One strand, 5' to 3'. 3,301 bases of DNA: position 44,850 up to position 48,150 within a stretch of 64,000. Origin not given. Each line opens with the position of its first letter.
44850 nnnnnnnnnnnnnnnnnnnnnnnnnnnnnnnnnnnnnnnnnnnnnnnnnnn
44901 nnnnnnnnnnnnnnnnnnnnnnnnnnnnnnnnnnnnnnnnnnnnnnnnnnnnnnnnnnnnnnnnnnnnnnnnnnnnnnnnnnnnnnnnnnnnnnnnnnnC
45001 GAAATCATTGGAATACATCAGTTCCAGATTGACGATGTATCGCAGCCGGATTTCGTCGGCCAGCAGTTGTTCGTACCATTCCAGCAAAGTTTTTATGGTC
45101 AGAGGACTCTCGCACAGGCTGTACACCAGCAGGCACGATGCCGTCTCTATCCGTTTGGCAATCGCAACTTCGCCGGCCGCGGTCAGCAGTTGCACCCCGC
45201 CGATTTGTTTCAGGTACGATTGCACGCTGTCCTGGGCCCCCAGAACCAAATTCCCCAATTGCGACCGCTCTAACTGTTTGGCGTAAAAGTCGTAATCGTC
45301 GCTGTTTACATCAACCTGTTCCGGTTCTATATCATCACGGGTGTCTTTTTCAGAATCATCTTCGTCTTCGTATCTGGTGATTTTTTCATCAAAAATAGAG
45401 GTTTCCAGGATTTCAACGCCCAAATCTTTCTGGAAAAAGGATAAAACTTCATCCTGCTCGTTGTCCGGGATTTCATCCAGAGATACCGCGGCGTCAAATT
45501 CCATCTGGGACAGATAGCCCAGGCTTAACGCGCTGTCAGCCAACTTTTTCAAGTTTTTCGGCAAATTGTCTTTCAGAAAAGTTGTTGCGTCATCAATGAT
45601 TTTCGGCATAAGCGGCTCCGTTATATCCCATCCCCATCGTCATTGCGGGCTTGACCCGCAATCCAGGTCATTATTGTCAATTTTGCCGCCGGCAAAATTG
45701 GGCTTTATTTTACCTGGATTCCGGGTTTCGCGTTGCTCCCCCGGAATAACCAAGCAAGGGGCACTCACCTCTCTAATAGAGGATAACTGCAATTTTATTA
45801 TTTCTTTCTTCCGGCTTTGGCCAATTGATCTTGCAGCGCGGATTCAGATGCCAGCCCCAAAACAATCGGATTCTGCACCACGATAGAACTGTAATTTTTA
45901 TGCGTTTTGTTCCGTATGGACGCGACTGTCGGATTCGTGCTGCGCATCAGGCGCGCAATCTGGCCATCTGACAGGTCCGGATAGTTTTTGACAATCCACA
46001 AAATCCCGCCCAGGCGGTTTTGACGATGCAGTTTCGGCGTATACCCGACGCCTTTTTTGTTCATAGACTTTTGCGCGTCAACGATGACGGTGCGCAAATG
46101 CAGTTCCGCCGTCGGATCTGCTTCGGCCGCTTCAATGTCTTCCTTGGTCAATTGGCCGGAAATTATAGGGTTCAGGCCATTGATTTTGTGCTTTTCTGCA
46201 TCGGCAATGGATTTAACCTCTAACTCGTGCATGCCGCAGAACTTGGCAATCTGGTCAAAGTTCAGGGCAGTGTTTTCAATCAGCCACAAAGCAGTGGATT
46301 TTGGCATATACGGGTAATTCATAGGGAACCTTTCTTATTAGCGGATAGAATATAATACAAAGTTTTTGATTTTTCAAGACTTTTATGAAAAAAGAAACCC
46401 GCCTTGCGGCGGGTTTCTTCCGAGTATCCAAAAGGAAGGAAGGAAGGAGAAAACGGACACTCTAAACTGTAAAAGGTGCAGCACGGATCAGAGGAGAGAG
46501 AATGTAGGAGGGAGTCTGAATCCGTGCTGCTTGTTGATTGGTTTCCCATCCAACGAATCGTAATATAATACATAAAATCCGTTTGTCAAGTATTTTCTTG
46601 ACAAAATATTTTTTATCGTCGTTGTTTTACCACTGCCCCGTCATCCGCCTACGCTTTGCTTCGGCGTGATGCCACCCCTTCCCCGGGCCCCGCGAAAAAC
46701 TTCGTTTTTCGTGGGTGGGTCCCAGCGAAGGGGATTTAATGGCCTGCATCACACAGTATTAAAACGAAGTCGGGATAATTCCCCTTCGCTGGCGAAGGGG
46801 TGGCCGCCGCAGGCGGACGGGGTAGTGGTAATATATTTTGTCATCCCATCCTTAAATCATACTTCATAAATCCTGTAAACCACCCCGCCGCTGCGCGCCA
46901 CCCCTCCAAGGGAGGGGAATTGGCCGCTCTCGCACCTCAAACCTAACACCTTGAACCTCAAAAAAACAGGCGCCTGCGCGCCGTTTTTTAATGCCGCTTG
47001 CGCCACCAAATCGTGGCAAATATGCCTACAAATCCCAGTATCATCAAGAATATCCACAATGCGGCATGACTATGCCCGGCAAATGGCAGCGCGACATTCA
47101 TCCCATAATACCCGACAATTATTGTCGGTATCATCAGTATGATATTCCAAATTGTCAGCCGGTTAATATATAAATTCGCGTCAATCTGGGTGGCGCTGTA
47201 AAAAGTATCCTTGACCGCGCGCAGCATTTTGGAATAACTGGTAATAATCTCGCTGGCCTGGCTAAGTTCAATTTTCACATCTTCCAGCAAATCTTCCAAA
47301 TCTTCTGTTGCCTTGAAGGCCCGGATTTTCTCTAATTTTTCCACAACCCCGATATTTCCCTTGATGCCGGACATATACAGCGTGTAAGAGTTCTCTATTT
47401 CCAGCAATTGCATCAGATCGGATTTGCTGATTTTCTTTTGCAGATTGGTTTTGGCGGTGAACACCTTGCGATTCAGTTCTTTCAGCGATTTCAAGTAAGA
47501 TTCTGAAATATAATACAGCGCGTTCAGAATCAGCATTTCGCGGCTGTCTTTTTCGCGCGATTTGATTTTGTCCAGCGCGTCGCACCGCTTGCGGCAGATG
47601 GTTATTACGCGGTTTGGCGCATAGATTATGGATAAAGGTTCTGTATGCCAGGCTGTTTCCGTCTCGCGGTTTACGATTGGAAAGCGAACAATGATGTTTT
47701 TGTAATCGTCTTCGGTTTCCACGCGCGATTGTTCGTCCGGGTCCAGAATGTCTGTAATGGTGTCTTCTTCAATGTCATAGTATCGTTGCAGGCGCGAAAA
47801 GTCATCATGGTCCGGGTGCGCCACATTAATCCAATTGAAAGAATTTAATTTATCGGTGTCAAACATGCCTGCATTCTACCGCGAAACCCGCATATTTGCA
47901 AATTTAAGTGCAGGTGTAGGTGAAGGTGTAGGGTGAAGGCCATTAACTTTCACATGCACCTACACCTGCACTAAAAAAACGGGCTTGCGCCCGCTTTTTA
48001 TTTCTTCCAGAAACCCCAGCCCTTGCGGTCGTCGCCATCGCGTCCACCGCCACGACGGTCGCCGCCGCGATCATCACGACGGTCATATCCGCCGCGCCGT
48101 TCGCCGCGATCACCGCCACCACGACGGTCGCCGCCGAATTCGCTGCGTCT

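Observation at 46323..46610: Palindromic operator over the -35 box and a terminated, structured leader (or sRNA) upstream of the DUF1013 gene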

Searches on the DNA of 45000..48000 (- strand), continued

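Call 77: search_with_rna_model(model_id=R1, sources=[window, L163, L165, L167, L168, L171, L177, L178, L179, L180, L181, L182, L183], max_evalue=0.001, make_alignment=true)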
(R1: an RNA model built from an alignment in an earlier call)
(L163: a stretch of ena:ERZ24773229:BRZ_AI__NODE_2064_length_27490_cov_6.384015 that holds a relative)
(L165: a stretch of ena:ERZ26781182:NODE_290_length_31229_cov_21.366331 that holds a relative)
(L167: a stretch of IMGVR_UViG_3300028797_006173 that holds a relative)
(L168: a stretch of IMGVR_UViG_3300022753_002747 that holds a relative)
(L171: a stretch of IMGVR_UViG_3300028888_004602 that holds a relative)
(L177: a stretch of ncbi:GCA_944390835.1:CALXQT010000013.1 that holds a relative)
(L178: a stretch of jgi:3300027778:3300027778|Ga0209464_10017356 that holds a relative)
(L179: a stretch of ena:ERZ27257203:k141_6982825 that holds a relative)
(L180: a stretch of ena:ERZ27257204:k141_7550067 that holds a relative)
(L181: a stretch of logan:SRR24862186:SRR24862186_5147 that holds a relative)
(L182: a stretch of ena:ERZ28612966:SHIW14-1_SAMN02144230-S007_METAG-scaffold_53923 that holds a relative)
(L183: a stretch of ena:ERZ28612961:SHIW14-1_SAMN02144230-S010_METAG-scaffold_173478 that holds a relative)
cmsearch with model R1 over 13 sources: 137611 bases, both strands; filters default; matches with E-value up to 0.001: 13.
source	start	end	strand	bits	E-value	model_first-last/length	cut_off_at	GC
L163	5017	5207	+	211.5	3.7e-52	1-191/191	no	0.54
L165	5017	5207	+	211.4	4e-52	1-191/191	no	0.53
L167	5637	5811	+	196.9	1.9e-48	1-191/191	no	0.49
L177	183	377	+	185.6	1.5e-45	1-191/191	no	0.54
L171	10063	10256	+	184.3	3.1e-45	1-191/191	no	0.49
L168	1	187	-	170.8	8.8e-42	1-180/191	3'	0.49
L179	91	283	+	161.2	2.3e-39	1-191/191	no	0.47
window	46389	46557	-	160.1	4.4e-39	1-191/191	no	0.49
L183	249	453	+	138.7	1.3e-33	1-191/191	no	0.45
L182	2433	2637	+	136.7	4e-33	1-191/191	no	0.45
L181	3016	3212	+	135.6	8e-33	1-191/191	no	0.42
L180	1481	1680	+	127.5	9.1e-31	1-191/191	no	0.46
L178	1884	2075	+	112.2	7e-27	1-191/191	no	0.48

Alignment A6: 13 matches aligned to the model, 229 columns, each read 5' to 3' on its own strand. Consensus structure (alignment columns), stored with it:
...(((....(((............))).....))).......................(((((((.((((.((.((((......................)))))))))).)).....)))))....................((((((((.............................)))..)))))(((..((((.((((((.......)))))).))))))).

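Call 86: search_rna_families(sources=[L163, L167, L169, L170, L171, L172, L181, L178], threshold=gathering)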
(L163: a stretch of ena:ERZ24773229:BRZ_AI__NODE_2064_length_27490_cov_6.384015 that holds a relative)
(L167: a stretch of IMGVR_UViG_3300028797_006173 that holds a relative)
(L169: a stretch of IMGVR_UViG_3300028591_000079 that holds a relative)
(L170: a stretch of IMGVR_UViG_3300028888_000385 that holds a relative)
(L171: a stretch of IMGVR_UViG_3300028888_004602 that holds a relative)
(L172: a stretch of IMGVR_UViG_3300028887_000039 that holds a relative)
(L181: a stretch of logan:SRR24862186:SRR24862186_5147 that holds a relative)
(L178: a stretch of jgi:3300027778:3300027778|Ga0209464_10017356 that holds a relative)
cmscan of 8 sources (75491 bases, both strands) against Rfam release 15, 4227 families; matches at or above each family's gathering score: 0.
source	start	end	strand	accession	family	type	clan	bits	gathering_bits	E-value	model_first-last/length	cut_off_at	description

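Call 104: search_dna_similar(query=L163:5017-5207:+, collection=phages, mode=distant, max_evalue=0.01, max_rows=10)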
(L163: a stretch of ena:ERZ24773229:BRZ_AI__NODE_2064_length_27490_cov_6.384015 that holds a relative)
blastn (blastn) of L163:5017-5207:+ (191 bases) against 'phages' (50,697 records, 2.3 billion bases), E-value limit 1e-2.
No match.

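Call 105: search_dna_similar(query=window:46385-46610:-, collection=plasmids, mode=distant, max_evalue=0.01, max_rows=10)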
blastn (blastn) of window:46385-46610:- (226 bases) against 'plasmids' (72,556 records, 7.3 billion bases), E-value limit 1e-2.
No match.
